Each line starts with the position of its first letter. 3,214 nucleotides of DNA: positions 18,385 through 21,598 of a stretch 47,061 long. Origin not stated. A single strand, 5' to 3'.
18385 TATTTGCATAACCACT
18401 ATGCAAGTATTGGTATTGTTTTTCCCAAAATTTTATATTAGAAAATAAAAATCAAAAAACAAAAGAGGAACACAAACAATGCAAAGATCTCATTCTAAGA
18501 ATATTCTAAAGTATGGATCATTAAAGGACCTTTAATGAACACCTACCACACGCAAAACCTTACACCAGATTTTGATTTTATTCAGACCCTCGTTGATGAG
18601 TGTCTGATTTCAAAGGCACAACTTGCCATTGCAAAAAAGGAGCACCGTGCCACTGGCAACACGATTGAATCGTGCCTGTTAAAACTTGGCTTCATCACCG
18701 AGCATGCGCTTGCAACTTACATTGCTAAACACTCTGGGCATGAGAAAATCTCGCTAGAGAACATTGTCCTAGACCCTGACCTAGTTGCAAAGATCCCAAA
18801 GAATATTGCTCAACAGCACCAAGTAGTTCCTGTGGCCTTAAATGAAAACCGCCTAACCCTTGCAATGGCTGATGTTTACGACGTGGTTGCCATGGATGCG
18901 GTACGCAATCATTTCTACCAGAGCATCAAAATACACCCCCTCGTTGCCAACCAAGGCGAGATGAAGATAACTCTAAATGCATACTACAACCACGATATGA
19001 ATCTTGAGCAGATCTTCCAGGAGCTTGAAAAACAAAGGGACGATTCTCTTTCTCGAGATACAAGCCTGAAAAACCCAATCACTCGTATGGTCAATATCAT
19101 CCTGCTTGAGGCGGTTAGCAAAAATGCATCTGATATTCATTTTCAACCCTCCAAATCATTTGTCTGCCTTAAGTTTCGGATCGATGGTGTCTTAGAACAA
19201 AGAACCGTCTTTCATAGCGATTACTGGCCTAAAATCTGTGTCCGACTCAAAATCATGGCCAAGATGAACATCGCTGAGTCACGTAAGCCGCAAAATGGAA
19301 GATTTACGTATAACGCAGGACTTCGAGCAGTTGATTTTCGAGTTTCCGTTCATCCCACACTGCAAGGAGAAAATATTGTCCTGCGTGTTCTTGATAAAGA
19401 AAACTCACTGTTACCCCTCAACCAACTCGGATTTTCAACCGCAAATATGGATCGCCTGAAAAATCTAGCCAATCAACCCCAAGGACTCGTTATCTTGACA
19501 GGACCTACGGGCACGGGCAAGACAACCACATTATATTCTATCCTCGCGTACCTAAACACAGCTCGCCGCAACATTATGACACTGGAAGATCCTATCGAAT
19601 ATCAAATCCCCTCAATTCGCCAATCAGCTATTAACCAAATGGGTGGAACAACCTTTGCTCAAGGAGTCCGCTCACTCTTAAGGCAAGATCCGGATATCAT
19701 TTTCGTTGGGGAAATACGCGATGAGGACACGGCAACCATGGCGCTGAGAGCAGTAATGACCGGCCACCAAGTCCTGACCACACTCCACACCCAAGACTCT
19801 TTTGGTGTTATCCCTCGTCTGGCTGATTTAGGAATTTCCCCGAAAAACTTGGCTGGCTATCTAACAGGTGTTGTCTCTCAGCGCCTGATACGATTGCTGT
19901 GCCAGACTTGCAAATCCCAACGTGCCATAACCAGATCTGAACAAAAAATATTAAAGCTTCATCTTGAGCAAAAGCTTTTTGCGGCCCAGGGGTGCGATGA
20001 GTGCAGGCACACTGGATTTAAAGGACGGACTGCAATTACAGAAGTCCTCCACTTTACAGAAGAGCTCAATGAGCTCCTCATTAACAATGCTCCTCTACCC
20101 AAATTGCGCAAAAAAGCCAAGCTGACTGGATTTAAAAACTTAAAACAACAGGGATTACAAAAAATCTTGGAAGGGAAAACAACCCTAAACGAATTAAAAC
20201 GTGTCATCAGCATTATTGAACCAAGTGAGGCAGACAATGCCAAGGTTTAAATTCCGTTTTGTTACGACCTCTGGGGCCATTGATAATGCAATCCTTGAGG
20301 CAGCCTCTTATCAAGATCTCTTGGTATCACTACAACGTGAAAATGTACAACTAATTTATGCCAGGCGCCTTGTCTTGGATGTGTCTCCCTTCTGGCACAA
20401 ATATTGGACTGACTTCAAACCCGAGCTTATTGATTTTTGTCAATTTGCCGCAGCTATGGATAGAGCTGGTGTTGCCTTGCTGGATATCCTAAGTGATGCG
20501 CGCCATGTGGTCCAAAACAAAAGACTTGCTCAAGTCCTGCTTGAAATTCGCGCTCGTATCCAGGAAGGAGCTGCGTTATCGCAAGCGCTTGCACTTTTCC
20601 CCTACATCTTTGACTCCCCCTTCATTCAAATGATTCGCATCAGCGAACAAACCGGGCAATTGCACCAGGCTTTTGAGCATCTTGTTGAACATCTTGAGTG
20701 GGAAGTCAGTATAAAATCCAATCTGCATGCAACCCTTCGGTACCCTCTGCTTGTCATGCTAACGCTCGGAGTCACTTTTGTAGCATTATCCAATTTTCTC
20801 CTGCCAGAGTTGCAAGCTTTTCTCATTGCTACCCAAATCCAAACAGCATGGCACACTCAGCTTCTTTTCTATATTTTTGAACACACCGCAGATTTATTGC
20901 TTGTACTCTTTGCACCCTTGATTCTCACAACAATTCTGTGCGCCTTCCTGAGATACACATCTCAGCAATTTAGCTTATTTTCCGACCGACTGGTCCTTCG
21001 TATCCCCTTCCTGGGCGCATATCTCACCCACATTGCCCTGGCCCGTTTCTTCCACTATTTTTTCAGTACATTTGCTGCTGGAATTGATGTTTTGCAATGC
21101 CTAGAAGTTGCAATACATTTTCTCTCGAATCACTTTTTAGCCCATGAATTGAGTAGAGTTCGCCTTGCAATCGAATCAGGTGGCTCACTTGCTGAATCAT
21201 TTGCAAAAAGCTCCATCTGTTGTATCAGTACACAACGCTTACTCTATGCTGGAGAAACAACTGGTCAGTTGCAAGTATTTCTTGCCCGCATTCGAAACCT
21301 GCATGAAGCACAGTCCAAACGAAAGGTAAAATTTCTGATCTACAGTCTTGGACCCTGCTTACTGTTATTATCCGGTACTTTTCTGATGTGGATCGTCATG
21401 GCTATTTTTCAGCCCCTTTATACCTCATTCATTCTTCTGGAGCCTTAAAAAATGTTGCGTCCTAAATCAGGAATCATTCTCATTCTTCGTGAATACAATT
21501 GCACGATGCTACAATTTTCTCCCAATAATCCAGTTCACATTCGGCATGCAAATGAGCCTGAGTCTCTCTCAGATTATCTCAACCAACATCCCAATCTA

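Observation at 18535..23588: Five-gene ATPase-platform-alignment operon with no pilin, peptidase or secretin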

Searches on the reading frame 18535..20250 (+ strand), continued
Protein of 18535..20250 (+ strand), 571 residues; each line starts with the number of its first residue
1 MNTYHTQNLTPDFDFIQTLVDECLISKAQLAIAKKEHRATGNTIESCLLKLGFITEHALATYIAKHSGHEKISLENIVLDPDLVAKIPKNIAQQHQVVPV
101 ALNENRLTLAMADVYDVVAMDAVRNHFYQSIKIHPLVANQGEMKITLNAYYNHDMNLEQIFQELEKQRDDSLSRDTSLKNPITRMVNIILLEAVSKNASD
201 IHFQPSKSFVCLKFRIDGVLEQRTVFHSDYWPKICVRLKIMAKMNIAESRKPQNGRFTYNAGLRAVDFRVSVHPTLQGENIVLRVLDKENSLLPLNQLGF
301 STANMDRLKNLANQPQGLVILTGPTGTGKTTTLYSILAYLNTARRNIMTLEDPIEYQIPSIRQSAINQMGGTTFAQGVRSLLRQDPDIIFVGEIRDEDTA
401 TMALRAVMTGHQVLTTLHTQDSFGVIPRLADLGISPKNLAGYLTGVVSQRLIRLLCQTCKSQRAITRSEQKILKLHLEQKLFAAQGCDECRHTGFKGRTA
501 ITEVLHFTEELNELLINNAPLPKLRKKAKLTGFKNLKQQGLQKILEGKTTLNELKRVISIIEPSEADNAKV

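Call 83: search_protein_families(library=ncbifam, proteins=[L012:16935-18065:-, L012:18068-19207:-, L007:18116-19228:-, L012:16204-16938:+, L017:6248-7015:+, L009:21029-21754:+, L009:17360-18775:-, L017:4170-6248:+, L029:13162-14253:+], max_evalue=0.001)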
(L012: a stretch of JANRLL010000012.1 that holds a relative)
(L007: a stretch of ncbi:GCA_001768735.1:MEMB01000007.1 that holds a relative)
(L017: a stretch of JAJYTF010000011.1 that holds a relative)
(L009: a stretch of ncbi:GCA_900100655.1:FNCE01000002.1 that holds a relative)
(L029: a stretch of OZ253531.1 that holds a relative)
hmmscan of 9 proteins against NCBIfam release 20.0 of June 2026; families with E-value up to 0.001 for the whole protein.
L012:16935-18065:- (376 aa): 19 families
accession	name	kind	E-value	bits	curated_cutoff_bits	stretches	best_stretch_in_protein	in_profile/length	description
TIGR01420.1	pilT_fam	subfamily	2.4e-122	408.4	319.1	1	5-344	2-342/343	PilT/PilU family type 4a pilus ATPase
TIGR02525.1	plasmid_TraJ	equivalog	1.2e-45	156.2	368.3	1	82-336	101-363/372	plasmid transfer ATPase TraJ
NF041000.1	ATPase_ComGA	equivalog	7.4e-37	126.8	300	1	8-272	3-266/267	competence type IV pilus ATPase ComGA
TIGR02533.1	type_II_gspE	equivalog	2e-36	125.7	630.25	1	119-271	237-379/486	type II secretion system ATPase GspE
TIGR02538.1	type_IV_pilB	equivalog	2e-34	119.1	675.65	1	119-310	310-490/564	type IV-A pilus assembly ATPase PilB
TIGR02524.1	dot_icm_DotB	equivalog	2e-33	116.1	463.3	1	7-334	8-348/358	Dot/Icm type IV secretion system ATPase DotB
NF007755.0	PRK10436.1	equivalog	4.8e-31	107.9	617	1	80-271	168-355/465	type II secretion system protein GspE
NF053534.1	T4PilAsmATPsTfpB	equivalog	1.8e-29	102.6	850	1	117-245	328-452/584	type IV pilus assembly ATPase TfpB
TIGR02782.1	TrbB_P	equivalog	1.2e-16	60.8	304.55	1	124-249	135-259/303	P-type conjugative transfer ATPase TrbB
TIGR02788.1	VirB11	equivalog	2.3e-16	59.7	249.95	1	120-253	139-273/308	P-type DNA transfer ATPase VirB11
NF058587.1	archaellum_moto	equivalog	3.5e-16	59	550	1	120-242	270-393/527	archaellum flagellar ATPase motor FlaI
TIGR03819.1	heli_sec_ATPase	hypoth_equivalog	7.1e-16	58.3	373.15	1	121-239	174-294/340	TadA family conjugal transfer-associated ATPase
NF010469.0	PRK13894.1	subfamily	1.5e-14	54.1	508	1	122-250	147-272/320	conjugal transfer ATPase TrbB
NF053672.1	bindosome_BasE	exception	8.6e-14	51.1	1000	1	114-253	259-399/512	bindosome assembly system ATPase subunit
NF010407.0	PRK13833.1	subfamily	2.2e-10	40.5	499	1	123-248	142-265/323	conjugal transfer protein TrbB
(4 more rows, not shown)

L012:18068-19207:- (379 aa): 18 families
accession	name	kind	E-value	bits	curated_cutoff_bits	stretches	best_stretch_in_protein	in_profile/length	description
TIGR01420.1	pilT_fam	subfamily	2.9e-142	473.9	319.1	1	3-337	2-337/343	PilT/PilU family type 4a pilus ATPase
TIGR02525.1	plasmid_TraJ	equivalog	1.8e-52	178.5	368.3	1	3-339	12-368/372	plasmid transfer ATPase TraJ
TIGR02538.1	type_IV_pilB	equivalog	1.9e-45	155.5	675.65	1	3-243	185-432/564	type IV-A pilus assembly ATPase PilB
TIGR02524.1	dot_icm_DotB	equivalog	1.8e-44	152.4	463.3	1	3-339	6-355/358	Dot/Icm type IV secretion system ATPase DotB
TIGR02533.1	type_II_gspE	equivalog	4.9e-43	147.5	630.25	1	6-270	116-380/486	type II secretion system ATPase GspE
NF007755.0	PRK10436.1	equivalog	3.5e-41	141.3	617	1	6-270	92-356/465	type II secretion system protein GspE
NF041000.1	ATPase_ComGA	equivalog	5.6e-39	133.7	300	1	68-268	68-264/267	competence type IV pilus ATPase ComGA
NF053534.1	T4PilAsmATPsTfpB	equivalog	2.3e-35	122.1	850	1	115-243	328-452/584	type IV pilus assembly ATPase TfpB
TIGR02782.1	TrbB_P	equivalog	2.3e-18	66.5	304.55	1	80-278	86-288/303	P-type conjugative transfer ATPase TrbB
NF058587.1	archaellum_moto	equivalog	5.8e-18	64.9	550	1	126-240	278-393/527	archaellum flagellar ATPase motor FlaI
TIGR02788.1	VirB11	equivalog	1.6e-16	60.2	249.95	1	122-276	143-300/308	P-type DNA transfer ATPase VirB11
TIGR03819.1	heli_sec_ATPase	hypoth_equivalog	1.9e-14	53.6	373.15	1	90-240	138-297/340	TadA family conjugal transfer-associated ATPase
NF010469.0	PRK13894.1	subfamily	3.1e-12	46.5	508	1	125-247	151-271/320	conjugal transfer ATPase TrbB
NF010407.0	PRK13833.1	subfamily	1.1e-11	44.7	499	1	126-277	147-294/323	conjugal transfer protein TrbB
NF053672.1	bindosome_BasE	exception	1.4e-10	40.5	1000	1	71-258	219-406/512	bindosome assembly system ATPase subunit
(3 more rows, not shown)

L007:18116-19228:- (370 aa): 17 families
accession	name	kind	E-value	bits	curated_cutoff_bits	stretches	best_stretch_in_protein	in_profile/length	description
TIGR01420.1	pilT_fam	subfamily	2.2e-135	451.3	319.1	1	4-335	2-335/343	PilT/PilU family type 4a pilus ATPase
TIGR02524.1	dot_icm_DotB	equivalog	9.8e-49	166.4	463.3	1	4-317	6-333/358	Dot/Icm type IV secretion system ATPase DotB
TIGR02533.1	type_II_gspE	equivalog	2.8e-48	164.8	630.25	1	4-269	113-379/486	type II secretion system ATPase GspE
TIGR02525.1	plasmid_TraJ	equivalog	4.5e-47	160.8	368.3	1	11-307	19-336/372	plasmid transfer ATPase TraJ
NF007755.0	PRK10436.1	equivalog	6.5e-47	160.2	617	1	4-269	89-355/465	type II secretion system protein GspE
TIGR02538.1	type_IV_pilB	equivalog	4.7e-46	157.6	675.65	1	4-271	185-454/564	type IV-A pilus assembly ATPase PilB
NF041000.1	ATPase_ComGA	equivalog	4e-40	137.5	300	1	6-269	2-265/267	competence type IV pilus ATPase ComGA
NF053534.1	T4PilAsmATPsTfpB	equivalog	3.8e-35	121.3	850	1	7-268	208-471/584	type IV pilus assembly ATPase TfpB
NF058587.1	archaellum_moto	equivalog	1.2e-19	70.5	550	1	126-240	278-393/527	archaellum flagellar ATPase motor FlaI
TIGR02782.1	TrbB_P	equivalog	7.9e-18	64.8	304.55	1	115-276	129-286/303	P-type conjugative transfer ATPase TrbB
TIGR02788.1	VirB11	equivalog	4.5e-14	52.2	249.95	1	120-264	141-288/308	P-type DNA transfer ATPase VirB11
NF010469.0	PRK13894.1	subfamily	4.9e-12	45.8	508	1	124-251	150-275/320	conjugal transfer ATPase TrbB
TIGR03819.1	heli_sec_ATPase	hypoth_equivalog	6e-12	45.4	373.15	1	113-264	169-323/340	TadA family conjugal transfer-associated ATPase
NF053672.1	bindosome_BasE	exception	5.1e-11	42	1000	1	123-246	270-394/512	bindosome assembly system ATPase subunit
NF010407.0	PRK13833.1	subfamily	2.1e-10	40.6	499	1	119-267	141-286/323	conjugal transfer protein TrbB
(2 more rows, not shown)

L012:16204-16938:+ (244 aa): 187 families (the best 25 are shown)
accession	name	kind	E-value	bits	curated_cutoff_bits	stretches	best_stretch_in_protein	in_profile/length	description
TIGR01188.1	drrA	subfamily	1.2e-44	152.9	312.45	1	13-230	1-221/302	daunorubicin resistance ABC transporter, ATP-binding protein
NF033858.1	ABC2_perm_RbbA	equivalog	1e-42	146.1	1050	1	6-240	267-504/909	ribosome-associated ATPase/putative transporter RbbA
TIGR03522.1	GldA_ABC_ATP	equivalog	7.2e-41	140.6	402.6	1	6-241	3-240/301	gliding motility-associated ABC transporter ATP-binding subunit GldA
TIGR03740.1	galliderm_ABC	subfamily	8.5e-40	136.8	309.75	1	7-216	2-207/223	lantibiotic protection ABC transporter ATP-binding subunit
NF010060.0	PRK13537.1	equivalog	4.1e-34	117.9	521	1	2-220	12-233/314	nodulation factor ABC transporter ATP-binding protein NodI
NF010059.0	PRK13536.1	equivalog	2.6e-33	115.2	549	1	3-220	41-261/342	nodulation factor ABC transporter ATP-binding protein NodI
NF047565.1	PSM_export_PmtA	equivalog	1.2e-32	113.4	350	1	6-226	3-221/282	phenol-soluble modulin export ABC transporter ATP-binding protein PmtA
TIGR01288.1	nodI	equivalog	3.5e-32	111.6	424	1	4-221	3-223/303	nodulation factor ABC transporter ATP-binding protein NodI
NF047568.1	PSM_export_PmtC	equivalog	9.9e-32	110.6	375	1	7-211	2-198/290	phenol-soluble modulin export ABC transporter ATP-binding protein PmtC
TIGR03864.1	PQQ_ABC_ATP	hypoth_equivalog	9e-31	107.1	302.25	1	6-235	2-234/236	ABC transporter, ATP-binding subunit, PQQ-dependent alcohol dehydrogenase system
TIGR04521.1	ECF_ATPase_2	equivalog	3.1e-29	101.9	330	2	110-225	121-237/279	energy-coupling factor transporter ATPase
TIGR04406.1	LPS_export_lptB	equivalog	3.1e-29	101.9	240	1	7-220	3-222/239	LPS export ABC transporter ATP-binding protein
TIGR01186.1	proV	subfamily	1.3e-27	96.9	326.6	1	16-226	4-223/363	betaine/proline/choline family ABC transporter ATP-binding protein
NF011967.0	PRK15439.1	equivalog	3.9e-27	94.9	586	1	6-222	12-229/510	autoinducer 2 ABC transporter ATP-binding protein LsrA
TIGR02315.1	ABC_phnC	equivalog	2e-26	92.9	266.1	2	106-223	119-236/243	phosphonate ABC transporter ATP-binding protein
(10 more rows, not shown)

L017:6248-7015:+ (255 aa): 0 families

L009:21029-21754:+ (241 aa): 3 families
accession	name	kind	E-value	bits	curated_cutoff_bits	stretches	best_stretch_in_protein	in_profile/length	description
TIGR01708.2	typeII_sec_gspH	equivalog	2.4e-05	24.4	80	1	9-63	1-53/169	type II secretion system minor pseudopilin GspH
TIGR01710.1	typeII_sec_gspG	equivalog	0.00015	21.8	88.85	1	11-68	2-60/134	type II secretion system major pseudopilin GspG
TIGR02532.1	IV_pilin_GFxxxE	domain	0.00031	20.4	16.3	1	9-31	1-23/24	prepilin-type N-terminal cleavage/methylation domain-containing protein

L009:17360-18775:- (471 aa): 3 families
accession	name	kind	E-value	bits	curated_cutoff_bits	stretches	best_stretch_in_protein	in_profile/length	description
TIGR01708.2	typeII_sec_gspH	equivalog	1.9e-06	28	80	1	11-66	2-57/169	type II secretion system minor pseudopilin GspH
TIGR02532.1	IV_pilin_GFxxxE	domain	7.1e-06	25.6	16.3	1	10-32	1-23/24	prepilin-type N-terminal cleavage/methylation domain-containing protein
TIGR01710.1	typeII_sec_gspG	equivalog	1.2e-05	25.4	88.85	1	11-73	1-63/134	type II secretion system major pseudopilin GspG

L017:4170-6248:+ (692 aa): 9 families
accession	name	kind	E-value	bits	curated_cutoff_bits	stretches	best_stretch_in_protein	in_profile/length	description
TIGR02519.1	pilus_MshL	equivalog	1.2e-63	214.8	250.2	1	340-666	1-290/290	pilus (MSHA type) biogenesis protein MshL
TIGR02517.1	type_II_gspD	equivalog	1.6e-37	129.3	351.35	1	369-673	331-597/600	type II secretion system secretin GspD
TIGR02515.1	IV_pilus_PilQ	subfamily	4.1e-27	95.2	284.35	2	588-666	349-427/428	type IV pilus secretin PilQ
NF042912.1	Amuc_1098_fam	equivalog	1.6e-24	86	750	2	510-668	652-798/805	Amuc_1098 family type IV pilus outer membrane protein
TIGR02516.1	type_III_yscC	equivalog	1.1e-17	63.7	238.45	1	564-667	366-462/463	type III secretion system outer membrane ring subunit SctC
NF010083.0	PRK13568.1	equivalog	2.5e-14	52.9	554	1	595-666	346-417/419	DNA uptake porin HofQ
NF011873.0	PRK15346.1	equivalog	2.9e-13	49.3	524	1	590-667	418-495/499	EscC/YscC/HrcC family type III secretion system outer membrane ring protein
NF007851.2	PRK10560.1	exception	3.1e-12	46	598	1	594-666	337-409/412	DNA uptake porin HofQ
TIGR02520.1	pilus_B_mal_scr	equivalog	2.1e-08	33.2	287.65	1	285-651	183-502/513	PilN family type IVB pilus formation outer membrane protein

L029:13162-14253:+ (363 aa): 0 families
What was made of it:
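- Closest known: Type IVa pilus. Same: PilT-family ATPases are adjacent in relatives (call 83).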

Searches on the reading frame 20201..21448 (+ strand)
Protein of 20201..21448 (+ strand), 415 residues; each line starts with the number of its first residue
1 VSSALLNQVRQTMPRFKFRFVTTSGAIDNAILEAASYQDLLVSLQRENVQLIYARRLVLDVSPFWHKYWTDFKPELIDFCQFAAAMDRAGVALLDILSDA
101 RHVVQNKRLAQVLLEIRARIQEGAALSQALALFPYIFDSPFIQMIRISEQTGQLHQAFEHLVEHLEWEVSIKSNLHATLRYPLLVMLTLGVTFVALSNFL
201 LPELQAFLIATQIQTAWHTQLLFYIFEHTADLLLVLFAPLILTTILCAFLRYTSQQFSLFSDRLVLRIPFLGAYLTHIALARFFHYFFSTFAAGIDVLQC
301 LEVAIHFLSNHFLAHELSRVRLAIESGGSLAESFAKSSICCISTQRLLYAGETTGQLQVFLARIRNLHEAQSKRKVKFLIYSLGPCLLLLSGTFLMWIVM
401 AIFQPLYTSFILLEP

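Call 3: search_protein_families(library=pfam, proteins=[window:20201-21448:+], max_evalue=1)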
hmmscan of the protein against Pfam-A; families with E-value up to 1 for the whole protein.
window:20201-21448:+ (415 aa): 1 family
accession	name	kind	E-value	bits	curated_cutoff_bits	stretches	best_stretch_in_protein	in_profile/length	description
PF00482.28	T2SSF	-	7.9e-39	132.9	25.2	2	79-202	1-125/125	Type II secretion system (T2SS), protein F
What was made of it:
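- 20237..21448 (+): F: a GspF/PilC/MshG-type polytopic inner-membrane platform (403 aa). T2SSF 132.9 bits in two stretches (call 3).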

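Call 14: search_protein_families(library=ncbifam, proteins=[window:20237-21448:+], max_evalue=1)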
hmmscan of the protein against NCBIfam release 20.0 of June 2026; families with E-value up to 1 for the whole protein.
window:20237-21448:+ (403 aa): 6 families
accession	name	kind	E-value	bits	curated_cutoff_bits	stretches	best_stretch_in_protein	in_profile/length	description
TIGR02120.1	GspF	equivalog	3.9e-49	168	424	1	4-394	1-394/401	type II secretion system inner membrane protein GspF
NF007861.0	PRK10573.1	equivalog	1e-44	153.3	401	1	4-395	7-392/401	protein transport protein HofC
NF052607.1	T4PiliAsmPilCThrm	equivalog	1.6e-37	129.6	700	1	1-396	1-399/406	type IV pilus assembly protein PilC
NF047826.1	T3SSXpsF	equivalog_domain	2.7e-34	118.6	650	1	1-396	1-399/405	type II secretion system protein XpsF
NF052606.1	T4PiliAsmPilCMyx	equivalog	5.5e-32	111.1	700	1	3-396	21-413/419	type IV pilus assembly protein PilC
NF041012.2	T4P_ComGB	equivalog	2.4e-30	106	240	1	95-396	32-329/332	competence type IV pilus assembly protein ComGB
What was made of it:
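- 20237..21448 (+): GspF 168 bits (cut-off 424) and PilC 129.6 bits (cut-off 700) (call 14).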
